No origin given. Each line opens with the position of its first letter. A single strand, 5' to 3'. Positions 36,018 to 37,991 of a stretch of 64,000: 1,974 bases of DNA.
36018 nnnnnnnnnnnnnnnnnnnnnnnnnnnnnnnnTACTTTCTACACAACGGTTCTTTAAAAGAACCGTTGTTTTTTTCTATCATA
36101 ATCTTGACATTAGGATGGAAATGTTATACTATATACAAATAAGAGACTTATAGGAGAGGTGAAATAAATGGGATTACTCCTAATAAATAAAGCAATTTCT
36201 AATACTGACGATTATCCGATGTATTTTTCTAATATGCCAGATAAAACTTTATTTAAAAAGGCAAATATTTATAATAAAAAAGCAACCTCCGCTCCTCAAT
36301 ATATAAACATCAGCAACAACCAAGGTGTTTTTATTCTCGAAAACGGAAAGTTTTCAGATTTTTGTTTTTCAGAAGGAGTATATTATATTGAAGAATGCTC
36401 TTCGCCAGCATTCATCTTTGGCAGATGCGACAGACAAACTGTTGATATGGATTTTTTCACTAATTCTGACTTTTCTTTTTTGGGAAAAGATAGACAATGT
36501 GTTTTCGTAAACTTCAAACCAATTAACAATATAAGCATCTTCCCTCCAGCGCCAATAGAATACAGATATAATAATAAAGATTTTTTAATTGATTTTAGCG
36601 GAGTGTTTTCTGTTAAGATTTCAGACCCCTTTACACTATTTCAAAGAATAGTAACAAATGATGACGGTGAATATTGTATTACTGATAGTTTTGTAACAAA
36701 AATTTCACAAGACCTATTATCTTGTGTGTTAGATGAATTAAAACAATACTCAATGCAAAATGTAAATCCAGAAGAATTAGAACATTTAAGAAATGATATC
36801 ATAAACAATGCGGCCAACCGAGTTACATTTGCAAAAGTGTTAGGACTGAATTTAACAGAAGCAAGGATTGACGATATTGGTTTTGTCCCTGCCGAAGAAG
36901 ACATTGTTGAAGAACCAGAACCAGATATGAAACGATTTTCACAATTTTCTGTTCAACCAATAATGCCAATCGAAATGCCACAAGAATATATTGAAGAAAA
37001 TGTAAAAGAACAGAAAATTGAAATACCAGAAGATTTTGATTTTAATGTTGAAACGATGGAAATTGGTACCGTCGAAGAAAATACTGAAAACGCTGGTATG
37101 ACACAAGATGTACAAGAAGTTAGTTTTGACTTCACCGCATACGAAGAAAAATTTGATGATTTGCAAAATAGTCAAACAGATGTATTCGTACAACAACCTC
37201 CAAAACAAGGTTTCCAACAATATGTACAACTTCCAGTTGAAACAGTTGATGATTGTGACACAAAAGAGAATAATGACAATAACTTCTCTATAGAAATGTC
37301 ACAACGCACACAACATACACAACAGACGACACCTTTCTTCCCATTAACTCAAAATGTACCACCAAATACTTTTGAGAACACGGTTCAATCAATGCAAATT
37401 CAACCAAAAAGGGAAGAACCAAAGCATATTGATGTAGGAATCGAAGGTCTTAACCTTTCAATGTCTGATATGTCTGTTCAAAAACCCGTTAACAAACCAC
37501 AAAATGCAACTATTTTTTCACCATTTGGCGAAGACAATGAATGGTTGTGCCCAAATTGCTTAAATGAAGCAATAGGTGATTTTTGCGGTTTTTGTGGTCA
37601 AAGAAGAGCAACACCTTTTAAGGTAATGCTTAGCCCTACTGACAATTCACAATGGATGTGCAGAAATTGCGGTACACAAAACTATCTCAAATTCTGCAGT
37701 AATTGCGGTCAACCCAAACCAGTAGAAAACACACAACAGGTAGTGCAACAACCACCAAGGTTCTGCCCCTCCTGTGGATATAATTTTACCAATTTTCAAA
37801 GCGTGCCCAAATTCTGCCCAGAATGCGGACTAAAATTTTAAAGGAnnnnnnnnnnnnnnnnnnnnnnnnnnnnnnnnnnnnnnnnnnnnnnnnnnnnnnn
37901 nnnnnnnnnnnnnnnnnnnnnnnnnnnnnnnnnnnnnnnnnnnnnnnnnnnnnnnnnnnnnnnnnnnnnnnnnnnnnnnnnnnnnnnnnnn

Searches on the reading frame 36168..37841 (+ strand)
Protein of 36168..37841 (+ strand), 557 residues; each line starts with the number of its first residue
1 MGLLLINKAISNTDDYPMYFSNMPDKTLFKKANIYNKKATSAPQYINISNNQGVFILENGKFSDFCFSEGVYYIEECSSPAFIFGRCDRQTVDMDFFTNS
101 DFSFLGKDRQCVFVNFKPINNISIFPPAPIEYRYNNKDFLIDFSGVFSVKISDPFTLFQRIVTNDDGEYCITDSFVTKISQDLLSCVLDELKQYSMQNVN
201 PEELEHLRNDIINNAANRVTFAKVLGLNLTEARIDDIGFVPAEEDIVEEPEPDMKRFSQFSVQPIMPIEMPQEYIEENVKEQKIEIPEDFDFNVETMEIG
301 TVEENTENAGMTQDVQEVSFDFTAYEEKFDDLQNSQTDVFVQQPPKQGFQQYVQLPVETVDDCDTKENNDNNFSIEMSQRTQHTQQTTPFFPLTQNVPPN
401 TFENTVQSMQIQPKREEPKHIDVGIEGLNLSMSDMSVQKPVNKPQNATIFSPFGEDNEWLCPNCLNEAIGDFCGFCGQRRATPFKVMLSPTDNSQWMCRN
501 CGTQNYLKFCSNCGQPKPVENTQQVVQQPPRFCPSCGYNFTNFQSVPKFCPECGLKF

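Call 15: search_protein_families(library=pfam, proteins=[window:36168-37841:+], max_evalue=0.01)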
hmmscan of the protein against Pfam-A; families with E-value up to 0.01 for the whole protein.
window:36168-37841:+ (557 aa): 2 families
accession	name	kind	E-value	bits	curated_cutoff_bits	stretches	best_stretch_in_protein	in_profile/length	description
PF12773.13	DZR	-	0.00046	20.7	27.3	0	498-554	1-45/45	Double zinc ribbon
PF13421.11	Band_7_1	-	0.0044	17.1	24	0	111-240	70-196/211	SPFH domain-Band 7 family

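Call 65: search_protein_families(library=phrogs, proteins=[window:36168-37841:+], max_evalue=0.001)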
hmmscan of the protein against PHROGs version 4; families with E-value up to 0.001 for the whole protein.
window:36168-37841:+ (557 aa): 0 families
